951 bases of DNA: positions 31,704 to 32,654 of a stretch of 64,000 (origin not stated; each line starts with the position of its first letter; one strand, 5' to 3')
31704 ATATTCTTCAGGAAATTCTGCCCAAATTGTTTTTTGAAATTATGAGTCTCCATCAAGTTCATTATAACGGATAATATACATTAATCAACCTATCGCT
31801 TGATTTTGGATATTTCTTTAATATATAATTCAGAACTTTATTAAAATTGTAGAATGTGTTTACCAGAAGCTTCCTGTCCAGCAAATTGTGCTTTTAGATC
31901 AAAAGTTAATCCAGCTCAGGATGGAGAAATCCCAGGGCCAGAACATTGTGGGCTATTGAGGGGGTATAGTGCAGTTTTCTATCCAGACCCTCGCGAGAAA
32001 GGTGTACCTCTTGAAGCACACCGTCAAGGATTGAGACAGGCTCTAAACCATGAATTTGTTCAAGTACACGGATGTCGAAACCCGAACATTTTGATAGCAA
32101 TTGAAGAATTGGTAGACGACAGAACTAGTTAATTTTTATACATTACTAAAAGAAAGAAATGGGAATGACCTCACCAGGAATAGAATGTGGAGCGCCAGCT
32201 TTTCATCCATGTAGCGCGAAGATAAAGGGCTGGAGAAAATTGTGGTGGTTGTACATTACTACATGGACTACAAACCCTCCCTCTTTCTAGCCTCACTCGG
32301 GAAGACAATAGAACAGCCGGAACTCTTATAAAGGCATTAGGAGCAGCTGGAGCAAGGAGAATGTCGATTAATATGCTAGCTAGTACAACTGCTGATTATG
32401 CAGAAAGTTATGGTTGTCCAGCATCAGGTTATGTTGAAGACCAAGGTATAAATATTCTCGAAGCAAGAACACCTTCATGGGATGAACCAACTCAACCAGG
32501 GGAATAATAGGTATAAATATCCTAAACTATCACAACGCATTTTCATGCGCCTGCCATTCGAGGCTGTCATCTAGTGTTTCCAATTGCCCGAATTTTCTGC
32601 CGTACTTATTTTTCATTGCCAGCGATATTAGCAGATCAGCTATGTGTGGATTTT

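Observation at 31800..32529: GC-elevated ~0.7 kb intergenic island between ksgA and gatD with no long ORF: candidate structured RNA and/or small-peptide genes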

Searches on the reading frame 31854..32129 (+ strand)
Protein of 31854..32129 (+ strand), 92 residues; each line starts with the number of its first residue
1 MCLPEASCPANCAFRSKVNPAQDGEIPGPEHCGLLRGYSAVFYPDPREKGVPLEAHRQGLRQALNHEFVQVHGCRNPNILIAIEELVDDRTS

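Call 7: search_protein_families(library=pfam, proteins=[window:31854-32129:+], max_evalue=1)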
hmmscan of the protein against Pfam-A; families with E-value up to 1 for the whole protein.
seq(92 aa): 0 families

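Call 8: find_homologous_proteins(query=window:31854-32129:+, max_evalue=10)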
Query seq(92 aa) (92 aa): 1 proteins with E <= 10 among 1 candidates.
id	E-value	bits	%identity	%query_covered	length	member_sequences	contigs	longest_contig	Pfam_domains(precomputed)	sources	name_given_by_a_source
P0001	4.4e-58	211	100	100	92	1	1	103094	-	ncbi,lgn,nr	ncbi:hypothetical protein JW978_03185 [Candidatus Dojkabacteria bacterium]|nr:hypothetical protein [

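Call 19: search_protein_families(library=ncbifam, proteins=[window:31854-32129:+], max_evalue=10)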
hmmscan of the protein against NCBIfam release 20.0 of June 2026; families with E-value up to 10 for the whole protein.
seq(92 aa): 0 families

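Call 20: search_protein_families(library=phrogs, proteins=[window:31854-32129:+], max_evalue=10)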
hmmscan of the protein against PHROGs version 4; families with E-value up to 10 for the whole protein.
seq(92 aa): 1 family
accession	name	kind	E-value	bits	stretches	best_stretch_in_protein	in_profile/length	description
phrog_19331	-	unknown function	0.24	13.2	1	21-61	45-88/99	-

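Call 25: find_related_loci(query=window:31854-32129:+, collection=metagenome_contigs, flank=6000)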
Query seq(92 aa) (92 aa) in metagenome_contigs; peptide patterns used: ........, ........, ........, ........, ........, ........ (x = any residue, [..] = any of these).
430 stretches matched a pattern, but none encodes a relative of the query by tblastn (E <= 1e-3).

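Call 35: find_encoding_contigs(protein=P0001, flank=3000, max_places=5)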
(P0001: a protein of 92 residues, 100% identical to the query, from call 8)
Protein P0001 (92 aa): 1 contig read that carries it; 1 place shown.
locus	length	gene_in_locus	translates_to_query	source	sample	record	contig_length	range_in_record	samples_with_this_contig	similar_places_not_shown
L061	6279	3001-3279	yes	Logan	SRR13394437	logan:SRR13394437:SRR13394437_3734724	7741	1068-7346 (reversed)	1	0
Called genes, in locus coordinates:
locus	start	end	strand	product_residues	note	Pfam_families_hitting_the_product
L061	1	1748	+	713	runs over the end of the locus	?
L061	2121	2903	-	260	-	PF00398:RrnaAD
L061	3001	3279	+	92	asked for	-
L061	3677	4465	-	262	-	PF07685:GATase_3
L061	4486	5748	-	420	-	PF08245:Mur_ligase_M, PF08353:MurT_C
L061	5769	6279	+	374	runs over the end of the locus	PF01702:TGT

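Call 37: search_protein_representatives(protein=window:31854-32129:+)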
Query: 92 residues. Proteins with E-value up to 0.001 (for the whole library): 4; up to 1e-10: 2; up to 1e-30: 2. The best 4 are listed.
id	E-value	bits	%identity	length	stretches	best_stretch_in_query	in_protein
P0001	1.4e-58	211.2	100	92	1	1-92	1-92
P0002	4.4e-41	155.1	32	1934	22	22-58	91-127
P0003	5.2e-10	55.5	35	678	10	34-57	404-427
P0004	5.4e-06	42.6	39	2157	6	25-54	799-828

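Call 39: predict_structure(protein=window:31854-32129:+)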
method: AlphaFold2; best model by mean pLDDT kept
length: 92 residues; sequences in the alignment: 1
mean_pLDDT: 55.7   pTM: 0.41
mean pLDDT of the five models: 55.7, 51.6, 39.9, 37.4, 37.4
residues with pLDDT >= 90: 0; 70-90: 3; 50-70: 57; < 50: 32
segments of 3 or more residues with pLDDT < 50: 1-28
pLDDT, mean of each block of 10 residues (from residue 1): 39 45 48 57 65 69 62 52 64 60
secondary structure, 60 per line:
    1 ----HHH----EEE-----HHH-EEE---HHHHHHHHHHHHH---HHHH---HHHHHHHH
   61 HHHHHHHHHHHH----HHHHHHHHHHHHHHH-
elements in order: E12-14 E24-26 H30-42 H46-49 H53-72 H77-91

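Call 41: find_related_loci(query=window:31854-32129:+, collection=viral_contigs, flank=3000)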
Query seq(92 aa) (92 aa) in viral_contigs; peptide patterns used: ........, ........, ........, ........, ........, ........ (x = any residue, [..] = any of these).
18 stretches matched a pattern, but none encodes a relative of the query by tblastn (E <= 1e-3).

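Call 46: search_solved_structures(query=window:31854-32129:+, max_evalue=10)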
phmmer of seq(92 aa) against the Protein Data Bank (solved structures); distinct sequences matched with E-value up to 10: 3.
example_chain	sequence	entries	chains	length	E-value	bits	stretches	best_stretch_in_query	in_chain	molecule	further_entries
2lqk_A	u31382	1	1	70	0.75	13.2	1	32-66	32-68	Transcriptional regulator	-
8fam_A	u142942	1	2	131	1.7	12.1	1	17-69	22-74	Synaptotagmin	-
8faf_A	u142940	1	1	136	1.8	12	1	17-69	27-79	Synaptotagmin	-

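Call 48: search_protein_families(library=padloc, proteins=[window:31854-32129:+], max_evalue=10)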
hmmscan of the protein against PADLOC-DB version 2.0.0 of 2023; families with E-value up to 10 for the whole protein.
seq(92 aa): 0 families

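Call 56: search_dna_similar(query=window:31854-32129:+, collection=phages, mode=protein, max_evalue=0.01, max_rows=5)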
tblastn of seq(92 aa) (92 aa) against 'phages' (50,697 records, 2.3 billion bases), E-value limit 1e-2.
No match.

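Call 65: fold_search(model_id=the predicted structure, library=pdb)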
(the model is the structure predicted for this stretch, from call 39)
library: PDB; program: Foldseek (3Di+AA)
matches with E <= 10: 57; with E <= 0.001: 0
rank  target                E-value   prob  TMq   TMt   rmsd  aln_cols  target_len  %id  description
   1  3hgl                  1.3e+00  0.23  0.34  0.38   4.9        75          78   13  crystal of AvrPtoB 121-205 (released 2009-06-23)
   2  3lr8_A                1.5e+00  0.25  0.41  0.31   6.4        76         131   18  Self-assembly of spider silk proteins is controlled by a pH-sensitive relay (released 2010-05-12)
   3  7a0i_MODEL_1_A        2.1e+00  0.23  0.37  0.27   5.4        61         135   13  NMR structure of flagelliform spidroin (FlagSp) N-terminal domain from Trichonephila clavipes at pH 7.2 (released 2021-08-18)
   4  6tv5_MODEL_1_A        2.5e+00  0.18  0.45  0.33   5.7        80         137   14  NMR structure of N-terminal domain from A. argentata tubuliform spidroin (TuSp) at pH 5.5 (released 2021-01-27)
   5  8rjf_A                2.7e+00  0.47  0.52  0.13   2.6        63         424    8  TadA/CpaF with ADP (released 2024-08-14)
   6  7oom_A                2.8e+00  0.21  0.46  0.37   5.6        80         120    9  N-terminal domain of FlSp spidroin from Nephila clavipes (released 2022-06-08)
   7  7oom_B                2.8e+00  0.18  0.43  0.34   5.9        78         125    9  N-terminal domain of FlSp spidroin from Nephila clavipes (released 2022-06-08)
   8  5iz2_A                3.0e+00  0.23  0.47  0.38   4.0        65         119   18  Crystal structure of the N. clavipes spidroin NTD at pH 6.5 (released 2016-07-27)
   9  5iz2_B                3.2e+00  0.15  0.41  0.32   6.4        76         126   20  Crystal structure of the N. clavipes spidroin NTD at pH 6.5 (released 2016-07-27)
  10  7vqg                  3.2e+00  0.12  0.35  0.24   5.8        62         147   21  The X-ray structure of human neuroglobin A15C mutant (released 2022-10-26)
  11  7but_MODEL_1_A        3.2e+00  0.08  0.27  0.19   6.9        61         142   23  N-terminal domain (NTD) Solution structure of aciniform spidroin (AcSpN) from Nephila antipodiana. (released 2020-07-22)
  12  7dgy                  3.4e+00  0.20  0.44  0.42   3.8        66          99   14  De novo designed protein H4C2R (released 2021-12-15)
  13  5hbu_D                3.4e+00  0.09  0.34  0.18  11.0        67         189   19  Structure of the E. coli nucleoid occlusion protein SlmA bound to DNA and the C-terminal tail of the cytoskeletal cell (released 2016-04-13)
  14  4mpm_A                3.6e+00  0.11  0.35  0.24   5.8        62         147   21  Wild-type human neuroglobin (released 2014-01-15)
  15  8fzy_C                3.8e+00  0.06  0.25  0.14  14.6        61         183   21  Bacteroides spp. Ntox15 domain type VI secretion system effector Tde1 (released 2023-07-05)
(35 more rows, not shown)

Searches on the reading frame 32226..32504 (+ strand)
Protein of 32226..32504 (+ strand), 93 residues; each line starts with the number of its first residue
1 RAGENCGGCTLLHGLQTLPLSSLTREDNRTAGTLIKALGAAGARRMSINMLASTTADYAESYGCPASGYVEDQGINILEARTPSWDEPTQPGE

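Call 7: search_protein_families(library=pfam, proteins=[window:32226-32504:+], max_evalue=1)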
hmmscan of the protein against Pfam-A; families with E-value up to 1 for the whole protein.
seq(93 aa): 0 families

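Call 21: find_homologous_proteins(query=window:32226-32504:+, max_evalue=10)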
Query seq(93 aa): no candidate shares three 5-residue words with the query. No homologue found.

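Call 40: predict_structure(protein=window:32226-32504:+)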
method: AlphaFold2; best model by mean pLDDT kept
length: 93 residues; sequences in the alignment: 1
mean_pLDDT: 41.1   pTM: 0.28
mean pLDDT of the five models: 41.1, 39.8, 39.4, 36.0, 32.5
residues with pLDDT >= 90: 0; 70-90: 0; 50-70: 6; < 50: 87
segments of 3 or more residues with pLDDT < 50: 1-15, 17-23, 25-30, 32-34, 36-88
pLDDT, mean of each block of 10 residues (from residue 1): 32 43 45 49 40 46 36 36 42 42
secondary structure, 60 per line:
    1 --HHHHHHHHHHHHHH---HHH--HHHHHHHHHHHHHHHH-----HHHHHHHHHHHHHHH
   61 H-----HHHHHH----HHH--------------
elements in order: H3-16 H25-40 H46-61 H67-72
